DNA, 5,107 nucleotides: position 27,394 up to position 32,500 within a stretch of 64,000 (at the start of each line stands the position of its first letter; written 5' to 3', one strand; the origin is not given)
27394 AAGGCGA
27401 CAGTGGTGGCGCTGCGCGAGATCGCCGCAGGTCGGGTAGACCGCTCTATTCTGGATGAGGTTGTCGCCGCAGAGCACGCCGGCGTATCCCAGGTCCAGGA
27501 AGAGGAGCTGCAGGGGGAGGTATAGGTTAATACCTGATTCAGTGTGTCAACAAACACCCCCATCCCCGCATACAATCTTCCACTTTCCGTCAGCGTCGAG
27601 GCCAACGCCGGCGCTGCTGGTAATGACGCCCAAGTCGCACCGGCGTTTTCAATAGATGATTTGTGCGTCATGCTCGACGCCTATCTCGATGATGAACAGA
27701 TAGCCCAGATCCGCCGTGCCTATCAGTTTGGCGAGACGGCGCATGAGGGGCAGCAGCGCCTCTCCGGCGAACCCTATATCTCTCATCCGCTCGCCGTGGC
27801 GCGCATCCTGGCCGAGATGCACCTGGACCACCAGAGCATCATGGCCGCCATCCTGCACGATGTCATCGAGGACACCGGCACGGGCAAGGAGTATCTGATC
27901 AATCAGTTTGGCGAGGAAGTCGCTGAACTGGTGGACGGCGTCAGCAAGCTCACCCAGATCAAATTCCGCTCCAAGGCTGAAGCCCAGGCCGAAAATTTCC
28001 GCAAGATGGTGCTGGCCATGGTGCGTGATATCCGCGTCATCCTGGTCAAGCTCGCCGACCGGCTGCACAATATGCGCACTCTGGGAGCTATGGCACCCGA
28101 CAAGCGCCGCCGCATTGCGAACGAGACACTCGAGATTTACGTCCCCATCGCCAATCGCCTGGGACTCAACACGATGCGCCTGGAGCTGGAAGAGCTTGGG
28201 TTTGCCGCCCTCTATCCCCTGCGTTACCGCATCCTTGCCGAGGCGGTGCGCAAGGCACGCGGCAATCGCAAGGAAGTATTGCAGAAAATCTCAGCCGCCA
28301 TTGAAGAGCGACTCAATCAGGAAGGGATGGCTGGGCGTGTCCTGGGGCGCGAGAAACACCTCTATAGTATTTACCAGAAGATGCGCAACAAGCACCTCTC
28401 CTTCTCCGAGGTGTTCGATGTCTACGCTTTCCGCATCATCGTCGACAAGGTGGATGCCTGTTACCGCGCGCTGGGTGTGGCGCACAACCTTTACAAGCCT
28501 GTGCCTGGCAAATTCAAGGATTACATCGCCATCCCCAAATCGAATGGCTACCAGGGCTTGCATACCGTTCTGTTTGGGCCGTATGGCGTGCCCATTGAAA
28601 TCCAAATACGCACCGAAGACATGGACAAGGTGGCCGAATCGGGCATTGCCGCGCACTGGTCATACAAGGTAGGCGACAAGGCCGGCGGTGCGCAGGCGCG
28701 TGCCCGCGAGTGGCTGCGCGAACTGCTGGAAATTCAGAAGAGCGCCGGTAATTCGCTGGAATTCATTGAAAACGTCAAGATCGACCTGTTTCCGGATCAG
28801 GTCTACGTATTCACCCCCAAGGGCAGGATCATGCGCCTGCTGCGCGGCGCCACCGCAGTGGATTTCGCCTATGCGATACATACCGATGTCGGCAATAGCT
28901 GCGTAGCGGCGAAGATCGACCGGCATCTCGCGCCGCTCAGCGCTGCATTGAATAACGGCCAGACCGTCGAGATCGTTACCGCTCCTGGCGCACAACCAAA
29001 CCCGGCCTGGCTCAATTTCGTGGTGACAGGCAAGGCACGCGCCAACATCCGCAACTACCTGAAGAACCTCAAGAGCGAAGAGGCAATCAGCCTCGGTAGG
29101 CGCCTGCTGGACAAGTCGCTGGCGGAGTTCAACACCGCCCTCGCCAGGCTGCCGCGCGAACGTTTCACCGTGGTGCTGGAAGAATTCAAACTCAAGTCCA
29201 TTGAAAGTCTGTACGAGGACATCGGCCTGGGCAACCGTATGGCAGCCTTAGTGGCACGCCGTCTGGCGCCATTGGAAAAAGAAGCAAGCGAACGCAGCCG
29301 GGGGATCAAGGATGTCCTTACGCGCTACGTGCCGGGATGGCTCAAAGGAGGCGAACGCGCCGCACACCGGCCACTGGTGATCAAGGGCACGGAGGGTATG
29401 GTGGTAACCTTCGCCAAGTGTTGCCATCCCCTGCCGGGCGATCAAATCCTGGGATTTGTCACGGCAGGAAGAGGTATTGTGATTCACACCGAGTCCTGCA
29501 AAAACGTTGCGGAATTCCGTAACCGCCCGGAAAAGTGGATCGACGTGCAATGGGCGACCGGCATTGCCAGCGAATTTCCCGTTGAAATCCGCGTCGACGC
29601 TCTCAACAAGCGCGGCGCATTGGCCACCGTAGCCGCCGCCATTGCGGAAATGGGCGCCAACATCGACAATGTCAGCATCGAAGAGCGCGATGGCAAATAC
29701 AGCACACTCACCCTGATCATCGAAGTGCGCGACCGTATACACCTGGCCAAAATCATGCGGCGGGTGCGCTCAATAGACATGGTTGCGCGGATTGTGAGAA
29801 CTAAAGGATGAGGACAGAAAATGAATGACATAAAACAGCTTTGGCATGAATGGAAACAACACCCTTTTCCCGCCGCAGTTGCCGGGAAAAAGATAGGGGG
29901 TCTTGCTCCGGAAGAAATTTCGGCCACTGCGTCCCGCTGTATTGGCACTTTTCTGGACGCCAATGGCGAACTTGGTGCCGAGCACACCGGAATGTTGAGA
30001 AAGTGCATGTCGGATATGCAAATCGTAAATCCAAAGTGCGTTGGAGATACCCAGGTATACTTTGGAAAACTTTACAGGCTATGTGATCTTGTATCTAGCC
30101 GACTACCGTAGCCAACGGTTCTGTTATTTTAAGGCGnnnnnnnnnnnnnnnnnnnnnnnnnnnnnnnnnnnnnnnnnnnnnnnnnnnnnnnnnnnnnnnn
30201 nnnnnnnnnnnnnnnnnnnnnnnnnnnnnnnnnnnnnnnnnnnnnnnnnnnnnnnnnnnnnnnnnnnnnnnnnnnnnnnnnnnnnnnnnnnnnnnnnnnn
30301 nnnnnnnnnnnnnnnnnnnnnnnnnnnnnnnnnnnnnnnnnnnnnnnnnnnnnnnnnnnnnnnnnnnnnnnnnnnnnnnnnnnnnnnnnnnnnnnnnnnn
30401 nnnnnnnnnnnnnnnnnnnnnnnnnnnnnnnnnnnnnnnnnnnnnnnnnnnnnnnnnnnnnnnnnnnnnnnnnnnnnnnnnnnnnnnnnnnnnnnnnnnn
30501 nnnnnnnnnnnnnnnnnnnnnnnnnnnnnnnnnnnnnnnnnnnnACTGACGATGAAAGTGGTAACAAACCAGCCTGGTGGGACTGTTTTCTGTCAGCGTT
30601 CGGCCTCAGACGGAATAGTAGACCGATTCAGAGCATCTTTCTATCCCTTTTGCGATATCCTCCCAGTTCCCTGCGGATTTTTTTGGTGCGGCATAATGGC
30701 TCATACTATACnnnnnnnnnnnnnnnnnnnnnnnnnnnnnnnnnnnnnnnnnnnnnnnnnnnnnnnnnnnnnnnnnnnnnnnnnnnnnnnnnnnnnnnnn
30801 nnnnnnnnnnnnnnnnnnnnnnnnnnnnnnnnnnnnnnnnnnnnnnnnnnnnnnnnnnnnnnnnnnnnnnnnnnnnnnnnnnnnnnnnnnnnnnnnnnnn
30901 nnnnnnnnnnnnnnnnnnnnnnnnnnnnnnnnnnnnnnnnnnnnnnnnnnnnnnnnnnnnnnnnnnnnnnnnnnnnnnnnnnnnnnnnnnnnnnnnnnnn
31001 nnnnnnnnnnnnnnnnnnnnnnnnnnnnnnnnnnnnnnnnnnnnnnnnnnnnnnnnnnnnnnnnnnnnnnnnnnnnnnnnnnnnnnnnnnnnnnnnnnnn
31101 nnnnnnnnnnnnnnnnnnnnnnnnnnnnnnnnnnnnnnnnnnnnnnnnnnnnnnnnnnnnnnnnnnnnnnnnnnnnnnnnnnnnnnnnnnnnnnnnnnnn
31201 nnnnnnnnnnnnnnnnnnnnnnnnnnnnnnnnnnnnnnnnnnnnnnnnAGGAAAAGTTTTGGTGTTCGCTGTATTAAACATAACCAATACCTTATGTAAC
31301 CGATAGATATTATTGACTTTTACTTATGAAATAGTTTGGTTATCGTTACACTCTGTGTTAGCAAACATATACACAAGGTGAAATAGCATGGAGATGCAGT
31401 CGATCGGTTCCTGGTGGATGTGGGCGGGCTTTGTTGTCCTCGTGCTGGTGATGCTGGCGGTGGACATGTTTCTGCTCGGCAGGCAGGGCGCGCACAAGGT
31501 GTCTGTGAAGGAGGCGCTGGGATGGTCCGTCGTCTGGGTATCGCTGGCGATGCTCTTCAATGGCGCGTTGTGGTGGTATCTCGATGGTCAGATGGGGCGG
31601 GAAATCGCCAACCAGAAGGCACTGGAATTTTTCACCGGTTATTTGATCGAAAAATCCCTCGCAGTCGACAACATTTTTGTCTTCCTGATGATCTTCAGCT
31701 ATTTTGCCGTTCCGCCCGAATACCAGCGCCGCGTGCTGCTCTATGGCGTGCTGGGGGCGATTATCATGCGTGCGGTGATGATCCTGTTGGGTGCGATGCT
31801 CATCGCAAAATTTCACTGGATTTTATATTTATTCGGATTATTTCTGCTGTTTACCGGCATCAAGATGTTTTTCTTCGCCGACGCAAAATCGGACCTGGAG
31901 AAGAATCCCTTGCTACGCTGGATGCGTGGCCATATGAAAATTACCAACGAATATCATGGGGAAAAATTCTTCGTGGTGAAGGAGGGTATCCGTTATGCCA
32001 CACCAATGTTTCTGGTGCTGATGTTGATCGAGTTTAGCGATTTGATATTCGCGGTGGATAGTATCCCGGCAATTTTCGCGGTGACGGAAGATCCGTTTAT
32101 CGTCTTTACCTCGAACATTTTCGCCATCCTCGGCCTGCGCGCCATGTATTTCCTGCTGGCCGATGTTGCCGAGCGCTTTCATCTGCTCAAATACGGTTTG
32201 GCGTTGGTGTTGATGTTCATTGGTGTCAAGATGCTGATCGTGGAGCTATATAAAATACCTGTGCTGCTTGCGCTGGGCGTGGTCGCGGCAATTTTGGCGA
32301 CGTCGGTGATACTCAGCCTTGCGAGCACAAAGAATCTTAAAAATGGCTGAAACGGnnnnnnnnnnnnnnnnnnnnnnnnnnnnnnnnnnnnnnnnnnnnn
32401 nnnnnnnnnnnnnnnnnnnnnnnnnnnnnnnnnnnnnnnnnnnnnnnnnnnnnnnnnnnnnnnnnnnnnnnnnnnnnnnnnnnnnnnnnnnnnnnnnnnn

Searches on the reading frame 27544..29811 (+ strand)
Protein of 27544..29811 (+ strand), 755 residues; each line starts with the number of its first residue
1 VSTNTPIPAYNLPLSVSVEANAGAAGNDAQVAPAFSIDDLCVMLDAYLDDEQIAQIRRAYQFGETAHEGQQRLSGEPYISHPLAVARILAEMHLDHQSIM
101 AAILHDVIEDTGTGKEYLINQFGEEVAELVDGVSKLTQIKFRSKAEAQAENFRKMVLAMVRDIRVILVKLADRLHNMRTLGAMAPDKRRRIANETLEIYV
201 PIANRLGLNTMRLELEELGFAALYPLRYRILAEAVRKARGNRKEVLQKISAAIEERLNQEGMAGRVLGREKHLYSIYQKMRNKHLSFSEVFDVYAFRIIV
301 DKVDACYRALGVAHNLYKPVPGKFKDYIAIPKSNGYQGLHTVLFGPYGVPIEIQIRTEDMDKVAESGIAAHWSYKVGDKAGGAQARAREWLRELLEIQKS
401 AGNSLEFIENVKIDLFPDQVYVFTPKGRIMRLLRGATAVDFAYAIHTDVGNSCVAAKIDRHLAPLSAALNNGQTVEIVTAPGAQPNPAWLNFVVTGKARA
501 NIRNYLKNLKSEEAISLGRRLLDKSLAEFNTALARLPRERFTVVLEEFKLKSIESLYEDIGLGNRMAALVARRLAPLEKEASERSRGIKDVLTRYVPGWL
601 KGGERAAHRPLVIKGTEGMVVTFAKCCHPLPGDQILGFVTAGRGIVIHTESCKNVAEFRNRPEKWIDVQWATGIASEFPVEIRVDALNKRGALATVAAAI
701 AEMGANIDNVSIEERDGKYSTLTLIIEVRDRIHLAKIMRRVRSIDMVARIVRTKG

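Call 29: search_protein_families(library=pfam, proteins=[window:27544-29811:+])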
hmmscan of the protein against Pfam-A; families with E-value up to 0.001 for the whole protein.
window:27544-29811:+ (755 aa): 8 families
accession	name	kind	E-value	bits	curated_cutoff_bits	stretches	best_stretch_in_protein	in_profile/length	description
PF13328.12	HD_4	-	3.1e-52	176.9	27.2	1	59-208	1-155/156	HD domain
PF04607.23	RelA_SpoT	-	2e-41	141.3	27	1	268-377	1-111/113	Region found in RelA / SpoT proteins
PF19296.4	RelA_AH_RIS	-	1.8e-18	67.7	23.8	1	491-665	2-185/185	RelA/SpoT, AH and RIS domains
PF13291.12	ACT_4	-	2.2e-18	67.1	27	1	676-752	3-80/80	ACT domain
PF02824.27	TGS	-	2.4e-18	66.4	22.2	1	420-479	1-60/60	TGS domain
PF01966.28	HD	-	1.8e-13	51.2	22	1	78-177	1-116/116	HD domain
PF01842.31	ACT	-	5.7e-10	39.2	27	1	681-744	2-64/66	ACT domain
PF22629.2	ACT_AHAS_ss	-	0.00028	21.4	27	1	683-747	2-65/67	AHAS small subunit-like ACT domain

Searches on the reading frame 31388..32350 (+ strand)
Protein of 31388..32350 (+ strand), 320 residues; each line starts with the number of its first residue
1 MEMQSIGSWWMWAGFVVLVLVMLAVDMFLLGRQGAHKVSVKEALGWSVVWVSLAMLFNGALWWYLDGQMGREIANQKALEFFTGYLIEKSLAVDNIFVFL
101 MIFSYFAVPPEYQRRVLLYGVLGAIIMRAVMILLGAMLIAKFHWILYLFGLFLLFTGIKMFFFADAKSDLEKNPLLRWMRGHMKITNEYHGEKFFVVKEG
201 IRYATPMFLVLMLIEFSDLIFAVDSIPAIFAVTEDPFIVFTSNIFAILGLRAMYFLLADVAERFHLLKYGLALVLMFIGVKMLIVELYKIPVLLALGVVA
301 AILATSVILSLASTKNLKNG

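Call 29: search_protein_families(library=pfam, proteins=[window:31388-32350:+])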
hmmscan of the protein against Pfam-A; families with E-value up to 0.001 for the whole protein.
window:31388-32350:+ (320 aa): 1 family
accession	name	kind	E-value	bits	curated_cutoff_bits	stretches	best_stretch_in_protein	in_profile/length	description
PF03741.22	TerC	-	2e-55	187.7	27.8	1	82-284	1-176/178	Integral membrane protein TerC family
